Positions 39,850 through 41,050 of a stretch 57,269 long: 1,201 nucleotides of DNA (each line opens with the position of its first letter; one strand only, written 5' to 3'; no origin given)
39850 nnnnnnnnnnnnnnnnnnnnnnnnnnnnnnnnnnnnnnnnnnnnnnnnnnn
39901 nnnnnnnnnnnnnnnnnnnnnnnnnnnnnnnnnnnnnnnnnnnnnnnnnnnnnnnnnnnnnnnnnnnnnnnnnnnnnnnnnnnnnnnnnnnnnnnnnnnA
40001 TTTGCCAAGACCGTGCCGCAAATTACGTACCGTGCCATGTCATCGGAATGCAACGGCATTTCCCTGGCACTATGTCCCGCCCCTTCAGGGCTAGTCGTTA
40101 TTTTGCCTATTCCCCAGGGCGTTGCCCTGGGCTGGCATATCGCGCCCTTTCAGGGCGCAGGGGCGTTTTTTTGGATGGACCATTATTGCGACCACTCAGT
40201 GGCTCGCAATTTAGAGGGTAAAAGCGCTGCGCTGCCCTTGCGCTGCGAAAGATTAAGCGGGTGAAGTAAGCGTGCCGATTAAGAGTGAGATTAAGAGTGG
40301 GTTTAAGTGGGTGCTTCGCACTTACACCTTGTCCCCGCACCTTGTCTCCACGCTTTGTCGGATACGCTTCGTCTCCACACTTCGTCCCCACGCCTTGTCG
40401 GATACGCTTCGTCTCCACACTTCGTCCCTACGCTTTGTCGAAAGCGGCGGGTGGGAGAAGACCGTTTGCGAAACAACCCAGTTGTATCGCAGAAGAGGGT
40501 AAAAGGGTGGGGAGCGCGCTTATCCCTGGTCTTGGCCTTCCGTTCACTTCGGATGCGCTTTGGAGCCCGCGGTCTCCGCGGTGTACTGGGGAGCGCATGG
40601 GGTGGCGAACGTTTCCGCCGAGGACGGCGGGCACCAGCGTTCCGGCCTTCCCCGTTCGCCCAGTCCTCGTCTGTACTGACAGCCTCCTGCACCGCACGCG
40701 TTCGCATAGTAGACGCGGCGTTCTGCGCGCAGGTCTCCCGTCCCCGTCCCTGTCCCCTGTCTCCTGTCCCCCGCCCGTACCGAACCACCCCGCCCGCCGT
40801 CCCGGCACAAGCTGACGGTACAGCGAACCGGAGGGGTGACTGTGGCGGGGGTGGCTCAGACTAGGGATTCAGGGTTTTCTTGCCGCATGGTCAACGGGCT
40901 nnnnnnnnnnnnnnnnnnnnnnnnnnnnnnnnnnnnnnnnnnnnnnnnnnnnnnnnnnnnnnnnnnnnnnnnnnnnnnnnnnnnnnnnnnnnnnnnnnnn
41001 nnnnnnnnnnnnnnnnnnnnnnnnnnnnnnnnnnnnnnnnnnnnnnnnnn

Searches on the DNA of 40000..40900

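Call 44: search_rna_families(source=window, start=40000, end=40900, threshold=evalue, max_evalue=1, show_alignments=2)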
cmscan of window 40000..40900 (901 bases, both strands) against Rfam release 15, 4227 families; matches with E-value up to 1: 3.
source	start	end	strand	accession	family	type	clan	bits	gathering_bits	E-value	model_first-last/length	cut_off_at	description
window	40113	40157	+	RF01687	Acido-Lenti-1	Gene; sRNA;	-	37.4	37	9.6e-07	1-46/46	no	Acido-Lenti-1 RNA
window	40606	40716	-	RF02770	Ysr224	Gene; sRNA;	-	18.6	70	0.21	1-107/107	no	Yersinia sRNA 224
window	40109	40163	-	RF03537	Flavi_TBFV_SL6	Cis-reg;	-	16.6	38.3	0.53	1-45/45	no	Tick-borne Flavivirus short stem-loop SL6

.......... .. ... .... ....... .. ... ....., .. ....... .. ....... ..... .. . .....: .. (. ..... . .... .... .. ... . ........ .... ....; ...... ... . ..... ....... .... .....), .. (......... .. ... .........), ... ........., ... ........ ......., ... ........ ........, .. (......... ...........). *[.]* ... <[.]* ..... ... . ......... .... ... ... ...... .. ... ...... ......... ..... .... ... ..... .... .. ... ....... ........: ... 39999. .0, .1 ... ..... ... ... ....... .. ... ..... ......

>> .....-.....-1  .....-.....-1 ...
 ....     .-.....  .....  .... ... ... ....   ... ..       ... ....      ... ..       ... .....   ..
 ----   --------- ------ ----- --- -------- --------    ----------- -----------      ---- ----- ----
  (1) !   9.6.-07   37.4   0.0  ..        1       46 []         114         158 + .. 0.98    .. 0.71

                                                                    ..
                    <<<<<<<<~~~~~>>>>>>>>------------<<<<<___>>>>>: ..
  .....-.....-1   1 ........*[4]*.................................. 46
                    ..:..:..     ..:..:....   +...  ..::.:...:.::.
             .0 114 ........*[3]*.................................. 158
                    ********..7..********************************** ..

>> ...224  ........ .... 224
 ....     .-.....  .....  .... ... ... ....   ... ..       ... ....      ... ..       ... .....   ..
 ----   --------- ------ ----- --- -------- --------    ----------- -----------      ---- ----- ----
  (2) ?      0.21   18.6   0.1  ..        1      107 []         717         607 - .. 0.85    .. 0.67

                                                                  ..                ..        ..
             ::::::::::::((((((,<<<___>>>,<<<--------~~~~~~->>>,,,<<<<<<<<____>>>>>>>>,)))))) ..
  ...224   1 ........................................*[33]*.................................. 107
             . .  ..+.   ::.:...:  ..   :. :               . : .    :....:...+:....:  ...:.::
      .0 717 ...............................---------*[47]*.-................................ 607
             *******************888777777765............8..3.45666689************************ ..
